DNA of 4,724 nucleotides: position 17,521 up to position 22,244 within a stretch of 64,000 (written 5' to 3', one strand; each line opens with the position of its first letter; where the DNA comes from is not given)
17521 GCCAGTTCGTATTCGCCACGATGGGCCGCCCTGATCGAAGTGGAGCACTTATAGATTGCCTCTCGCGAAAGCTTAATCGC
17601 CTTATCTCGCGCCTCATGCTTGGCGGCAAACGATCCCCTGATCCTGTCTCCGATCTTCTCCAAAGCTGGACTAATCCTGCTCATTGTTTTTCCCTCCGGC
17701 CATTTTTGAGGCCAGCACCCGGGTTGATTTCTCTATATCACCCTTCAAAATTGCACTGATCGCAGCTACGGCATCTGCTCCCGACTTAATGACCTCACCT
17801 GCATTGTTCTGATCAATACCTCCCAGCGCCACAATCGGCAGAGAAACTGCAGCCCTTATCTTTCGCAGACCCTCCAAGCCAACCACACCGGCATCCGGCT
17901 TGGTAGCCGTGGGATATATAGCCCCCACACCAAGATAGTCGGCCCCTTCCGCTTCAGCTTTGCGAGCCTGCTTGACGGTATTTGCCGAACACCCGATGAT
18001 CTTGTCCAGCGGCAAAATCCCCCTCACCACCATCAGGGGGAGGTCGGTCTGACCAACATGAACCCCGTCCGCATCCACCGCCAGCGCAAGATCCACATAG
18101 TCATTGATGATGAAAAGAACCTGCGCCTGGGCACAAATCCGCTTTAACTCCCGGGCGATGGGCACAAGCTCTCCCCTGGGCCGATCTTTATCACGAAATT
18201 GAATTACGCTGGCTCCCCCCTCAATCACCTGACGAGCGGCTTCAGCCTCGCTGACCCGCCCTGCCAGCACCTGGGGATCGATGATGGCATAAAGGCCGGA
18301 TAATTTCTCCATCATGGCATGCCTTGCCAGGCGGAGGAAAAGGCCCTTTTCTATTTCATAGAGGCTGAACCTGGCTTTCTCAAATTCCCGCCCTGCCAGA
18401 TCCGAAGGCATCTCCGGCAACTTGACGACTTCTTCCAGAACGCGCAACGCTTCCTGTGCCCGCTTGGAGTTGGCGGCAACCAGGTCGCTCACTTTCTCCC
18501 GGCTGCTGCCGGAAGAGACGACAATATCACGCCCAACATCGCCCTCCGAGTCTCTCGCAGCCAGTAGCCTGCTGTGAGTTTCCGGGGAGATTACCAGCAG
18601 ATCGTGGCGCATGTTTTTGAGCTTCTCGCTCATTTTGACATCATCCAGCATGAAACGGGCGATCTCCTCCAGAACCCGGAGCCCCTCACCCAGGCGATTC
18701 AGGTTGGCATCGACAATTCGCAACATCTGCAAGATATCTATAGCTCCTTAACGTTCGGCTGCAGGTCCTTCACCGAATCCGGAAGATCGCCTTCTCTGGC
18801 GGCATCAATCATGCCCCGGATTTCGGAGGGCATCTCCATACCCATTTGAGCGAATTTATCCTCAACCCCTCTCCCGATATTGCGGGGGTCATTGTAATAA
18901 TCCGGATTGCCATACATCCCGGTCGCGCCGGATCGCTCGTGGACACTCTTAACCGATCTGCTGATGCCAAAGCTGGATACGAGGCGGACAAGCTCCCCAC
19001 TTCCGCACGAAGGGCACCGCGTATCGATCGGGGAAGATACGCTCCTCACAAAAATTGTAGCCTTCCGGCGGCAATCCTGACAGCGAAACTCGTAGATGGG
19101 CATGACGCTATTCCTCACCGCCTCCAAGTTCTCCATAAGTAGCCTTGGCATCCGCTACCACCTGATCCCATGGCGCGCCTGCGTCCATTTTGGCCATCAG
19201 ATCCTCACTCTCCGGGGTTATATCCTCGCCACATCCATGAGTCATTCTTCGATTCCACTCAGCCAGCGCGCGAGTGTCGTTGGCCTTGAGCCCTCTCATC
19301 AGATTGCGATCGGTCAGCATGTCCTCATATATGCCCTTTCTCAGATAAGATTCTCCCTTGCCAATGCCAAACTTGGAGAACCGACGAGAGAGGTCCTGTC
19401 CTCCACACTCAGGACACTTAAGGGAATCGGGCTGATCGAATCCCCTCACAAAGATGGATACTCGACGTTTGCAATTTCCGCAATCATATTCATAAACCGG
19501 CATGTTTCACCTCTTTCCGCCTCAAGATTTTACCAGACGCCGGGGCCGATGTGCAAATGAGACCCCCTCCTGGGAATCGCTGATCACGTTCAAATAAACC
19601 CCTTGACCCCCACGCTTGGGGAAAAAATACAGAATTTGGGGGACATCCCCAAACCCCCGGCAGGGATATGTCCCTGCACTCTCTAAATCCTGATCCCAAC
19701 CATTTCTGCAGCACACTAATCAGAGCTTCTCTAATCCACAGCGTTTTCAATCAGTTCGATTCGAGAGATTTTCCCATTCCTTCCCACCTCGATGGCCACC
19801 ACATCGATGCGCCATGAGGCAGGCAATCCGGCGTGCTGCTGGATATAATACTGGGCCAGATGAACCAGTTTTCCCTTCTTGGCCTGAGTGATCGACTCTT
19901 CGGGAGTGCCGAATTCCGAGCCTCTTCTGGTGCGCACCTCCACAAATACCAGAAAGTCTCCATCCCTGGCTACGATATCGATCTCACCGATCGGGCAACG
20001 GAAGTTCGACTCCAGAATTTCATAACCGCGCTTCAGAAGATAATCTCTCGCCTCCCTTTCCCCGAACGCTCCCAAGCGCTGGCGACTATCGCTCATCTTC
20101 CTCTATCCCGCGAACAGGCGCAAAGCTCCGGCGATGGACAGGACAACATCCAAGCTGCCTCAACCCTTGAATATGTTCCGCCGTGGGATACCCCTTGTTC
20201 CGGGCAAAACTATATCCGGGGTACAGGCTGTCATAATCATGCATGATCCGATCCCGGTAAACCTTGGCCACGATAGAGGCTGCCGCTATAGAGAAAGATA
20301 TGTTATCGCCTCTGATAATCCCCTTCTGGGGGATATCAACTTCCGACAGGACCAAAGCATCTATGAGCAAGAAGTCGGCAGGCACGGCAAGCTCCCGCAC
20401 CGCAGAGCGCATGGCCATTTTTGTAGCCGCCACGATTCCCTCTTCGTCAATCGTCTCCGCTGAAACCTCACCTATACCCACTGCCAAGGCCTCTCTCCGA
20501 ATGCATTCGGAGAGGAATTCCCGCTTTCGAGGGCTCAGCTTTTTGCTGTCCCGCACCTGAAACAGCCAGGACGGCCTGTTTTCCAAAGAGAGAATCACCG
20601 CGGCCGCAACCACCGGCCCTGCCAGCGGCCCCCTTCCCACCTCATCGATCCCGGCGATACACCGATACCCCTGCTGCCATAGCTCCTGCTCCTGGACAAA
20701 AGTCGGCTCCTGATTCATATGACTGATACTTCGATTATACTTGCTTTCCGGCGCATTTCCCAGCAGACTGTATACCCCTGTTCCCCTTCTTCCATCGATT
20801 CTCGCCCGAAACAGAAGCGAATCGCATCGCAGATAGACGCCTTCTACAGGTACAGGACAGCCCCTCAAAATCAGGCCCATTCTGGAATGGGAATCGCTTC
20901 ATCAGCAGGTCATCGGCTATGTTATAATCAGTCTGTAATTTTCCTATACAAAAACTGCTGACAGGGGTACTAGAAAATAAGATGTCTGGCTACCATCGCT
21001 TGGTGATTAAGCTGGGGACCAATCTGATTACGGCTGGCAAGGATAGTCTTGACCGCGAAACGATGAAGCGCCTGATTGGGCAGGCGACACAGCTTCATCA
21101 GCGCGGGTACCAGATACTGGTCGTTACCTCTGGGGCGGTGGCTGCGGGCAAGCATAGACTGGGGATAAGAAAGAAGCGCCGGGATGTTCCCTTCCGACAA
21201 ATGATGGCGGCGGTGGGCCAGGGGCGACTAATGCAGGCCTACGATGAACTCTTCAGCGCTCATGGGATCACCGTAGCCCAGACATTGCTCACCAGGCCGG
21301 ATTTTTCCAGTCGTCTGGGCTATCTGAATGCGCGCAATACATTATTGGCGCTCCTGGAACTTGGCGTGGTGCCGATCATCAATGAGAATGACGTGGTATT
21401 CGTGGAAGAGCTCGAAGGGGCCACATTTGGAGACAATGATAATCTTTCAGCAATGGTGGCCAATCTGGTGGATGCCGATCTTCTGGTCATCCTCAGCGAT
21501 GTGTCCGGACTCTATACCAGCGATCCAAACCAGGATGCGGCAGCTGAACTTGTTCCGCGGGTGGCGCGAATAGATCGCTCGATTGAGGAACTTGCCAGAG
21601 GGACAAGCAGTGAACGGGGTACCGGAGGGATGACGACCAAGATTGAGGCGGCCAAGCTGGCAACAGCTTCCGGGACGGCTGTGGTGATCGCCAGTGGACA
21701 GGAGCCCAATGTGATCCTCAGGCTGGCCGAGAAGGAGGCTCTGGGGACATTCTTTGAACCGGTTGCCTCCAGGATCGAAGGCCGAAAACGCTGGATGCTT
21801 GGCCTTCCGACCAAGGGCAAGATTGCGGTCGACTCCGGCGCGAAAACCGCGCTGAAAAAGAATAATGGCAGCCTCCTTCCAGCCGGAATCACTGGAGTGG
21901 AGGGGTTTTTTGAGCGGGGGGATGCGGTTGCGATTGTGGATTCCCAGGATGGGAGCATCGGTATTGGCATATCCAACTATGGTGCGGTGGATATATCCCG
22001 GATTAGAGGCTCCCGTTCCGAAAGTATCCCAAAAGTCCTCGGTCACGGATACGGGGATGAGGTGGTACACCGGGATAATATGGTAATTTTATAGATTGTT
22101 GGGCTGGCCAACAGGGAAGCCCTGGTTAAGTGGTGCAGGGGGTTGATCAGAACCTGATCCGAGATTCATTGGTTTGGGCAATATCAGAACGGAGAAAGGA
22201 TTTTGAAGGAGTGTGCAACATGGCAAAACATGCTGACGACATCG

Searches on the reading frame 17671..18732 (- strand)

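Call 49: search_protein_families(library=pfam, proteins=[window:17671-18732:-], max_evalue=0.00001)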
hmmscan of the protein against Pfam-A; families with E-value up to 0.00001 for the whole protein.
window:17671-18732:- (353 aa): 2 families
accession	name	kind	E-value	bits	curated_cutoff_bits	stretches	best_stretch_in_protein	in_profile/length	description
PF02581.23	TMP-TENI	-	2e-62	210.2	27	1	147-328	1-180/180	Thiamine monophosphate synthase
PF17792.6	ThiD2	-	4.9e-40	137.2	23.5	1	5-129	1-123/124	ThiD2 family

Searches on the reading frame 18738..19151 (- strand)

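Call 49: search_protein_families(library=pfam, proteins=[window:18738-19151:-], max_evalue=0.00001)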
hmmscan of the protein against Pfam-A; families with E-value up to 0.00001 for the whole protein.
window:18738-19151:- (137 aa): 1 family
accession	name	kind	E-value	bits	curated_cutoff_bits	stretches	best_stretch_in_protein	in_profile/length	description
PF09723.15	Zn_ribbon_8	-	5.2e-13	49.2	34.4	1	17-58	1-41/41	Zinc ribbon domain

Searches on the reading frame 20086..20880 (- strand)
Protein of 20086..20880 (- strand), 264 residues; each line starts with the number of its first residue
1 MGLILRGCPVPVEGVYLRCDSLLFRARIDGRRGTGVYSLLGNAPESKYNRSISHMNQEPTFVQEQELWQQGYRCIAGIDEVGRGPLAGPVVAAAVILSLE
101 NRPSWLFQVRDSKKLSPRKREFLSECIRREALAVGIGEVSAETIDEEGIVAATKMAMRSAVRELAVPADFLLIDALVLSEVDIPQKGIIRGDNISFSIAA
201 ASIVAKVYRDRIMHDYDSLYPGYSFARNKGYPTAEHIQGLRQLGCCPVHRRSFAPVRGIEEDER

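Call 49: search_protein_families(library=pfam, proteins=[window:20086-20880:-], max_evalue=0.00001)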
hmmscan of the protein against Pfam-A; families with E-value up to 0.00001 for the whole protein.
window:20086-20880:- (264 aa): 1 family
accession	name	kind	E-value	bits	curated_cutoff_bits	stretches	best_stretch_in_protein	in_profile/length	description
PF01351.25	RNase_HII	-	4.6e-41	141.3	25.8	1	76-255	1-198/199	Ribonuclease HII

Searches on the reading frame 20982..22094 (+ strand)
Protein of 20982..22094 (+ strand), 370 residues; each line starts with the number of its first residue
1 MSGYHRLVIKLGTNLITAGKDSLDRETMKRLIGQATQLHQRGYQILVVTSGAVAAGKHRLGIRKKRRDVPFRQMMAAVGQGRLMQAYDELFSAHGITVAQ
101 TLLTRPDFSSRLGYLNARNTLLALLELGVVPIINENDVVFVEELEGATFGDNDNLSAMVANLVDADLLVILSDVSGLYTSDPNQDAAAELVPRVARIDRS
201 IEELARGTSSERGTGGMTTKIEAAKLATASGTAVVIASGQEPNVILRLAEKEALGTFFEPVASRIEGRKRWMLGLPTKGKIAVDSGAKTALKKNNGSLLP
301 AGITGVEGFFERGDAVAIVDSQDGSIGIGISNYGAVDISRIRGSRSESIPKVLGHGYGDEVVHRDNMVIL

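Call 49: search_protein_families(library=pfam, proteins=[window:20982-22094:+], max_evalue=0.00001)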
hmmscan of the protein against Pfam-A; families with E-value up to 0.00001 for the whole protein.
window:20982-22094:+ (370 aa): 2 families
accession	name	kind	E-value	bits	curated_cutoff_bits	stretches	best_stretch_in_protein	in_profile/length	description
PF00696.33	AA_kinase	-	3.1e-45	155.2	24.9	1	6-238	2-234/234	Amino acid kinase family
PF01472.26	PUA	-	4.2e-16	59.1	24.8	1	279-353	1-74/74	PUA domain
